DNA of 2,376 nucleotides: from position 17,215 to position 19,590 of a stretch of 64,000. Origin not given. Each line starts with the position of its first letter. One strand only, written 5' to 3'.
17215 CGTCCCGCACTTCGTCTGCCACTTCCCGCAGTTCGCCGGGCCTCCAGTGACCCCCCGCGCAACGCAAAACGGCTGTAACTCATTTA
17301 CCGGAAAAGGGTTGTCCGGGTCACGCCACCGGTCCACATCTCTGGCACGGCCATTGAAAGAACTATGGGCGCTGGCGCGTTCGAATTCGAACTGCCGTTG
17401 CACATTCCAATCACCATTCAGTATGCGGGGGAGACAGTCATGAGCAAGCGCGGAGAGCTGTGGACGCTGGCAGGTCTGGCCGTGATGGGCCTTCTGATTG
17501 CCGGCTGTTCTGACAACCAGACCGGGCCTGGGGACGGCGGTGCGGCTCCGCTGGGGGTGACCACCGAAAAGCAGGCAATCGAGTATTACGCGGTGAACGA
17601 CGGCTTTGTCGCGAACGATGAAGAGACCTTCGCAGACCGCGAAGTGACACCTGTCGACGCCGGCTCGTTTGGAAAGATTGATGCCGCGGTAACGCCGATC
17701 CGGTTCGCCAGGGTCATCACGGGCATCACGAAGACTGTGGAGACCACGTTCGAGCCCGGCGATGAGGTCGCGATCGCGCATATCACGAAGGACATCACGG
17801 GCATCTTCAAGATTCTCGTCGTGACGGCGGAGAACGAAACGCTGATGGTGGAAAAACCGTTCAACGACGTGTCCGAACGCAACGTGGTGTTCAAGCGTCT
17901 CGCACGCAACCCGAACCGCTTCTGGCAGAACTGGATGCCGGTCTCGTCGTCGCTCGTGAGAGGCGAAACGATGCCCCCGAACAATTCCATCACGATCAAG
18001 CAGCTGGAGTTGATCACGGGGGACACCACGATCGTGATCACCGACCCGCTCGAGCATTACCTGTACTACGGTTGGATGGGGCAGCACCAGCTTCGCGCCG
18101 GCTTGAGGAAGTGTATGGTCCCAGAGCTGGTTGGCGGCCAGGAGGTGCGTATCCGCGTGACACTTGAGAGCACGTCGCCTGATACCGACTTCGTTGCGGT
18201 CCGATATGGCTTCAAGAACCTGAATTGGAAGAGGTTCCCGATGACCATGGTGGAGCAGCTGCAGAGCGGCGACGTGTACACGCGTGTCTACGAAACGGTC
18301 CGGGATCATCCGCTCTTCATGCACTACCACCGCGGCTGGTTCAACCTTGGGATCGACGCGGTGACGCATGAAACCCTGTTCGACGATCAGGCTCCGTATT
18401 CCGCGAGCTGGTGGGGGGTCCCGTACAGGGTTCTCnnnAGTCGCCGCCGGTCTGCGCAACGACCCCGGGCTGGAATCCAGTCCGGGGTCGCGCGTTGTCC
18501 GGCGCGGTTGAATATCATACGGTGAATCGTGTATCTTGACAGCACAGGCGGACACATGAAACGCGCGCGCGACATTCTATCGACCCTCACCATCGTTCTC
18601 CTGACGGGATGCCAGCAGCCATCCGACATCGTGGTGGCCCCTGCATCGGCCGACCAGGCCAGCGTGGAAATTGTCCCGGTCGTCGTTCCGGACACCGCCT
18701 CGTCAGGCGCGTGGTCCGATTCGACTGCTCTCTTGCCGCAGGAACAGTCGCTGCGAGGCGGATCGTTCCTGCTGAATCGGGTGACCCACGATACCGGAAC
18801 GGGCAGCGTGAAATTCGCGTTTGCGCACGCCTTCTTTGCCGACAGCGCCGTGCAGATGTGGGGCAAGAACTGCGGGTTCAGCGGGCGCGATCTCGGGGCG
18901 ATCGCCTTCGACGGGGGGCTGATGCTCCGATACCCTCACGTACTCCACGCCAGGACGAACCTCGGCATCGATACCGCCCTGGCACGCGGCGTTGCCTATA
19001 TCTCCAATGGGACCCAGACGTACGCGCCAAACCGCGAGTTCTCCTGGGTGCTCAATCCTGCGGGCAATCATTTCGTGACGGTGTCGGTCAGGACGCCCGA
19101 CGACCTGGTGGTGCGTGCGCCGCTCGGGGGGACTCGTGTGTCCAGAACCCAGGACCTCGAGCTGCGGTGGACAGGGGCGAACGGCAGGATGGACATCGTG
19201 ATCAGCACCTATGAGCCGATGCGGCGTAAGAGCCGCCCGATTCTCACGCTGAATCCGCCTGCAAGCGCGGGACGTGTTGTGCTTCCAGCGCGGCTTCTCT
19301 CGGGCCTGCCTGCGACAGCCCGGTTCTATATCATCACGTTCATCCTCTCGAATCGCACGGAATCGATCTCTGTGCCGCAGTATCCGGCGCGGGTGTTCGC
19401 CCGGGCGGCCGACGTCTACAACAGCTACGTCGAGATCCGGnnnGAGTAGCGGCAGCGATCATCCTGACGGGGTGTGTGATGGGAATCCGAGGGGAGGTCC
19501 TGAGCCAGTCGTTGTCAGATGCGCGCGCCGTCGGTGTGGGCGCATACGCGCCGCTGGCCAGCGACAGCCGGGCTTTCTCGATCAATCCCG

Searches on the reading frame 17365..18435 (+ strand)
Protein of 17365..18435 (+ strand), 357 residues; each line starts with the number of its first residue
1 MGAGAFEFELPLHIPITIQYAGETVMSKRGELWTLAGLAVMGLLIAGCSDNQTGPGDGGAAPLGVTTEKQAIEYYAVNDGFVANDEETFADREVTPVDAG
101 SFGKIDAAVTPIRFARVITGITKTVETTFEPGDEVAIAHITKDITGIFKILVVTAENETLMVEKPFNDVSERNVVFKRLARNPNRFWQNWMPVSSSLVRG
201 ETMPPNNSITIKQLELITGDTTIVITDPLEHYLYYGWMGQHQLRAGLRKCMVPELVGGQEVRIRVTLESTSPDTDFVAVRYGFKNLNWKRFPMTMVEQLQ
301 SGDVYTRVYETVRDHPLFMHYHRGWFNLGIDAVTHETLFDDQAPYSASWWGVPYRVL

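Call 33: search_protein_families(library=pfam, proteins=[window:17365-18435:+], max_evalue=1)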
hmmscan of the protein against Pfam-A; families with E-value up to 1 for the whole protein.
window:17365-18435:+ (357 aa): 0 families

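Call 42: search_solved_structures(query=A5, max_evalue=1)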
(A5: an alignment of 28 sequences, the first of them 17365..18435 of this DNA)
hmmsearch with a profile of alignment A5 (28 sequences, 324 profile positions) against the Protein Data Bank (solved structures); distinct sequences matched with E-value up to 1: 0.

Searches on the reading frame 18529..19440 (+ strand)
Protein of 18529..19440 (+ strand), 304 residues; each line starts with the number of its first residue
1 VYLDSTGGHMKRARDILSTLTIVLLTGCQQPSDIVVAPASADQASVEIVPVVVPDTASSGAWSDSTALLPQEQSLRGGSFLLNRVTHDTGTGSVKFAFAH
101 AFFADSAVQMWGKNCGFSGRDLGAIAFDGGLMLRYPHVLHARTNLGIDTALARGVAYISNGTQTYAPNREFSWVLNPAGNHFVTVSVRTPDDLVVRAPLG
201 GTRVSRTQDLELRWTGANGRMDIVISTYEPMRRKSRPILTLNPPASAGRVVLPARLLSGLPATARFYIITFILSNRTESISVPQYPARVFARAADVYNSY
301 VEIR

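Call 9: search_protein_families(library=pfam, proteins=[window:18529-19440:+], max_evalue=0.0001)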
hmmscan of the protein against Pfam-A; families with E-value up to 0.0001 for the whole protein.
window:18529-19440:+ (304 aa): 0 families

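Call 33: search_protein_families(library=pfam, proteins=[window:18529-19440:+], max_evalue=1)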
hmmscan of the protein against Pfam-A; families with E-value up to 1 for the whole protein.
window:18529-19440:+ (304 aa): 0 families

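Call 43: search_solved_structures(query=A6, max_evalue=1)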
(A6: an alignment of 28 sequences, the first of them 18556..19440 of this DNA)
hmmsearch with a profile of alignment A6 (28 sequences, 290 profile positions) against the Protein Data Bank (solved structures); distinct sequences matched with E-value up to 1: 1.
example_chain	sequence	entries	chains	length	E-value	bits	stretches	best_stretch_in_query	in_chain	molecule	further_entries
3q9n_C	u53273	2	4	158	0.66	11.9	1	32-84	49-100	consensus ankyrin repeat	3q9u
